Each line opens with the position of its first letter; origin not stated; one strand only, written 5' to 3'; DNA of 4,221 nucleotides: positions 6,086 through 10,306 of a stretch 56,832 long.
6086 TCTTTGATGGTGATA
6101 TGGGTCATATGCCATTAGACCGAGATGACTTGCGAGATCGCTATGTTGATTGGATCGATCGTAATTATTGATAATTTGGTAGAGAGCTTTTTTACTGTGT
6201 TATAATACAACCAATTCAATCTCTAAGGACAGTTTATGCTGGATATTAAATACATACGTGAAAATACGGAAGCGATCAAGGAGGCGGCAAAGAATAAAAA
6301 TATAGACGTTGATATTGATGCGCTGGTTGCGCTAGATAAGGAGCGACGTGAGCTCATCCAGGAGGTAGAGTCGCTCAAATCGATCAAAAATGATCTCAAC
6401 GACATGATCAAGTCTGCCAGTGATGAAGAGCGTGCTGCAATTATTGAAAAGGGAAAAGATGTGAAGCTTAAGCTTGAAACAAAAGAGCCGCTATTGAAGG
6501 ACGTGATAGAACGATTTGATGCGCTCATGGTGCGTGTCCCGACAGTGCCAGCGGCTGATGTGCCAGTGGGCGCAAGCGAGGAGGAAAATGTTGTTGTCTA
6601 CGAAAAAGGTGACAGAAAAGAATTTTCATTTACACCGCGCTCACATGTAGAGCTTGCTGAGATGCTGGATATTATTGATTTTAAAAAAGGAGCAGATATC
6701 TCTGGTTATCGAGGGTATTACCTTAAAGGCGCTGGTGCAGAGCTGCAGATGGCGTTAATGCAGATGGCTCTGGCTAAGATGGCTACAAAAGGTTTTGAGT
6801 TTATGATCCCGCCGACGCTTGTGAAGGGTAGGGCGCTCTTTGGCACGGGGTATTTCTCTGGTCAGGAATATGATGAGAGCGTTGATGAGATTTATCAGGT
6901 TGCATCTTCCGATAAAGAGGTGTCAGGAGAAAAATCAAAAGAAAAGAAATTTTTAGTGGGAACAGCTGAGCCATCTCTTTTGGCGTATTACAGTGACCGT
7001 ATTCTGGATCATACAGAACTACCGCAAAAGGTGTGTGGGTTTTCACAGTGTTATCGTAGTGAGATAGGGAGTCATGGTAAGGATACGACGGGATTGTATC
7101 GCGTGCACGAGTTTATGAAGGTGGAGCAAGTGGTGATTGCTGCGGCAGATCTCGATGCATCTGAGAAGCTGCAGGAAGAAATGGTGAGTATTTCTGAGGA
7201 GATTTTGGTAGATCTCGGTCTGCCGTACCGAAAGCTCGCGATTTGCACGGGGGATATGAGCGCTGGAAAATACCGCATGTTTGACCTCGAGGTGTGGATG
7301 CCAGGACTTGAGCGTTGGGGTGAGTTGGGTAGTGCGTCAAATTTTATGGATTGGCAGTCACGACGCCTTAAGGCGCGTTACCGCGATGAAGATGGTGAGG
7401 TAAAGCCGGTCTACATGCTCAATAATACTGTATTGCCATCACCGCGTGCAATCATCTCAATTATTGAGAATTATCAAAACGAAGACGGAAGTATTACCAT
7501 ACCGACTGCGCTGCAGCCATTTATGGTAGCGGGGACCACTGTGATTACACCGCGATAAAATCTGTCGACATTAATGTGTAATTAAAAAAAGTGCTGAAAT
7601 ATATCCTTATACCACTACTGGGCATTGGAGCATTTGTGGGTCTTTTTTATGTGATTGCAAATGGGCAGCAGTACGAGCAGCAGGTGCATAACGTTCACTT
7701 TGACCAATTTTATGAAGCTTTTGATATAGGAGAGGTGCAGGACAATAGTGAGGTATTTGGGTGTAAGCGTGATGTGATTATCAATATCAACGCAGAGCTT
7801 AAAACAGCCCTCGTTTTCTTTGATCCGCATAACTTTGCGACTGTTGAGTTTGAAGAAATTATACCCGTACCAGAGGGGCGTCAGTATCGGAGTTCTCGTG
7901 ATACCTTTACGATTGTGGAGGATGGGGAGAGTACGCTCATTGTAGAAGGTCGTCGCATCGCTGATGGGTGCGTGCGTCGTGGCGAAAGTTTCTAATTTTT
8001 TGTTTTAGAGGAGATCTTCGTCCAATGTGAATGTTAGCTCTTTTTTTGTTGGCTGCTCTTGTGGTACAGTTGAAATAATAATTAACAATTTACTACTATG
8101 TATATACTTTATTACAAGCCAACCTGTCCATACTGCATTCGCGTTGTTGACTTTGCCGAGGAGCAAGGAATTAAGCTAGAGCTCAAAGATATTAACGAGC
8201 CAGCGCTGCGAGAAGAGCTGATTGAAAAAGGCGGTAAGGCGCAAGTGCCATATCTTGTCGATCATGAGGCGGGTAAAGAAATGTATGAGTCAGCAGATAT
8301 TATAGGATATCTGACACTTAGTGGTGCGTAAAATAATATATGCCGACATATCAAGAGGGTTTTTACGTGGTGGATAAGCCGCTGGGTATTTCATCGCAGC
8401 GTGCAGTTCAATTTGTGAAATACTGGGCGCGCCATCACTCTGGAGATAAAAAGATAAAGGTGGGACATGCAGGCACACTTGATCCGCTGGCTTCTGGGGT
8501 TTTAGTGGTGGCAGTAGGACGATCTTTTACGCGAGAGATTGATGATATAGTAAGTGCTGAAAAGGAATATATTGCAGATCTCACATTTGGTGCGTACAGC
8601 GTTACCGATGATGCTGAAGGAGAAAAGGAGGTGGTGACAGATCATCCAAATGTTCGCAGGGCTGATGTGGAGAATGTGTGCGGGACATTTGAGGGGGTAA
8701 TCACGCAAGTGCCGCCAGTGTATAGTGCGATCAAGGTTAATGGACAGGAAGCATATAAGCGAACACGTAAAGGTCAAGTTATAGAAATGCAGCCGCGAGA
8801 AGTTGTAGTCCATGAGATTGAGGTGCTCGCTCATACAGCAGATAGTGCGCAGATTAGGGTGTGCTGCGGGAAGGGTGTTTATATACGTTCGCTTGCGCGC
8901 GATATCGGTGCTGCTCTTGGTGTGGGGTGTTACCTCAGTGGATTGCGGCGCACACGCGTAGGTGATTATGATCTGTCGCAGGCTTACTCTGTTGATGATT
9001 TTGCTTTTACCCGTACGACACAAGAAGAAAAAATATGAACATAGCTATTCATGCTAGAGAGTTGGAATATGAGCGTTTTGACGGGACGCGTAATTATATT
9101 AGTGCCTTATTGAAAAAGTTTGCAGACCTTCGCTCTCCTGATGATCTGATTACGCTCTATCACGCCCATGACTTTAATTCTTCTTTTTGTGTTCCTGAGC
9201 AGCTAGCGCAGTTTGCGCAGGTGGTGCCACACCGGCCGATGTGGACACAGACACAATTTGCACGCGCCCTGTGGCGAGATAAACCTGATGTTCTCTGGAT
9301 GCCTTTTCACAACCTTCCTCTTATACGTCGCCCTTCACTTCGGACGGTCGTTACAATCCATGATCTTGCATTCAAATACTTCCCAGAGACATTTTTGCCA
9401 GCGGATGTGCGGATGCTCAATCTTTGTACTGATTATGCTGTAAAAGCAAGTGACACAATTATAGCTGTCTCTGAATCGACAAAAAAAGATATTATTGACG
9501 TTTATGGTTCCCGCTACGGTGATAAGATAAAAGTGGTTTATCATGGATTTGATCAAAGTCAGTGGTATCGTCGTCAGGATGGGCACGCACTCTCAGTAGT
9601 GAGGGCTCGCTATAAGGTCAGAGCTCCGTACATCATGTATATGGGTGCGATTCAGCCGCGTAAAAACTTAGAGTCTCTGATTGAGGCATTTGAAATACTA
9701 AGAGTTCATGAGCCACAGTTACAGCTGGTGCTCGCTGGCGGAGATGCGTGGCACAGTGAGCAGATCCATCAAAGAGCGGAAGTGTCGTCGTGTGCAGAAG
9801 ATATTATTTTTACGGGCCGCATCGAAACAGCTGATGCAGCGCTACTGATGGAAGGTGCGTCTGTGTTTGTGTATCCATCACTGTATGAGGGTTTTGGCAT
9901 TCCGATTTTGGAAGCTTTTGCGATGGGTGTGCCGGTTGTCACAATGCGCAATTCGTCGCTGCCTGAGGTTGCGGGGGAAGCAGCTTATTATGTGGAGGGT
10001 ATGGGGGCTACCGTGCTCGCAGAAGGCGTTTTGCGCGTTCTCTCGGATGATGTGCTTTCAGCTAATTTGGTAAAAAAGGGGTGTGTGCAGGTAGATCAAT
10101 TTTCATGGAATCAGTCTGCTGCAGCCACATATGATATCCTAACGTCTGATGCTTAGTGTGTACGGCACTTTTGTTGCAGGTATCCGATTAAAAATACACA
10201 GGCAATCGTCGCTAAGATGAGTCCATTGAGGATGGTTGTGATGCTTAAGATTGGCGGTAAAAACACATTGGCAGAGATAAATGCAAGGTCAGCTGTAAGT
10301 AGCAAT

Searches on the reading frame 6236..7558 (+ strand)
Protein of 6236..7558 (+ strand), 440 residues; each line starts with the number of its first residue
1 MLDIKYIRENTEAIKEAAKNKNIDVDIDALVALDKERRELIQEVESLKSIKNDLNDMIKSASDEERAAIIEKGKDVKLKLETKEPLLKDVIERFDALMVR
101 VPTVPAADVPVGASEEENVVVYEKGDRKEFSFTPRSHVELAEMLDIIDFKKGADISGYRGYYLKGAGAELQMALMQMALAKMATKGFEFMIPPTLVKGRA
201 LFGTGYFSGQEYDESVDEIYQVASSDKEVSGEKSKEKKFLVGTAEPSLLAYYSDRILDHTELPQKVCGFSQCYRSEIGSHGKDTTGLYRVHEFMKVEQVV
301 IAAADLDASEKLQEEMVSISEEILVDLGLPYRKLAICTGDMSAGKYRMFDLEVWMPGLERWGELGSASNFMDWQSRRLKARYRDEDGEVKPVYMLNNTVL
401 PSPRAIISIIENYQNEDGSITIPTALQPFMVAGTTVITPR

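Call 75: search_protein_families(library=pfam, proteins=[window:6236-7558:+], max_evalue=0.00001)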
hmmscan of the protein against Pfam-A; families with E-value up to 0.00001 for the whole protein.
window:6236-7558:+ (440 aa): 2 families
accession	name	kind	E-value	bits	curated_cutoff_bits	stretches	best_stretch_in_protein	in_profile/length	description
PF00587.30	tRNA-synt_2b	-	2.1e-30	106.5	29.3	1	234-413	7-179/179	tRNA synthetase class II core domain (G, H, P, S and T)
PF02403.27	Seryl_tRNA_N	-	2.5e-20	73.1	28.2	1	1-105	1-108/108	Seryl-tRNA synthetase N-terminal domain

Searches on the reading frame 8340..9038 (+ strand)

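Call 75: search_protein_families(library=pfam, proteins=[window:8340-9038:+], max_evalue=0.00001)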
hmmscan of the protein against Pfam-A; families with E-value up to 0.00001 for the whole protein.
window:8340-9038:+ (232 aa): 2 families
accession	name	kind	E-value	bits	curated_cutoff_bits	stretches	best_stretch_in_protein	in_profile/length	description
PF01509.24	TruB_N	-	7.8e-45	153.3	27.3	1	39-182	7-149/149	TruB family pseudouridylate synthase (N terminal domain)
PF16198.10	TruB_C_2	-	1.3e-09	38.5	29.3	1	183-222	1-40/66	tRNA pseudouridylate synthase B C-terminal domain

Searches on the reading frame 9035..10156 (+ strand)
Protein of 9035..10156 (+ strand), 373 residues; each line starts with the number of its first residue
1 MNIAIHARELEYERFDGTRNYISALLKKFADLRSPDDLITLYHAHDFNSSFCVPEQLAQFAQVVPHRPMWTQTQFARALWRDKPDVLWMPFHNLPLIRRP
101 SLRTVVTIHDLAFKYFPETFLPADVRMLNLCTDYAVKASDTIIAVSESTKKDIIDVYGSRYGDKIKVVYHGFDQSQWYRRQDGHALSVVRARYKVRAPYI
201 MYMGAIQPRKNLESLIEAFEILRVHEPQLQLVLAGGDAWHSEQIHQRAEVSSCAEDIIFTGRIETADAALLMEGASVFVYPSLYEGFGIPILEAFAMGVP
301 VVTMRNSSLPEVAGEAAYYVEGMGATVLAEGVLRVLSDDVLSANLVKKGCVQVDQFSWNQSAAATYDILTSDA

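Call 75: search_protein_families(library=pfam, proteins=[window:9035-10156:+], max_evalue=0.00001)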
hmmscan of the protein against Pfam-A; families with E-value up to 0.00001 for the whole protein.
window:9035-10156:+ (373 aa): 4 families
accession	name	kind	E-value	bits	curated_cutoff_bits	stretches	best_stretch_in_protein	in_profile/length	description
PF00534.26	Glycos_transf_1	-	6.1e-29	101.2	26.4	1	197-348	15-168/172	Glycosyl transferases group 1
PF13692.12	Glyco_trans_1_4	-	7.9e-28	97.9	27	1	198-338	2-142/142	Glycosyl transferases group 1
PF13439.12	Glyco_transf_4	-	2.7e-12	47.5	28.5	1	66-174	55-168/170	Glycosyltransferase Family 4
PF20706.3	GT4-conflict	-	2.5e-09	37.1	26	1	194-310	194-317/385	Family 4 Glycosyltransferase in conflict systems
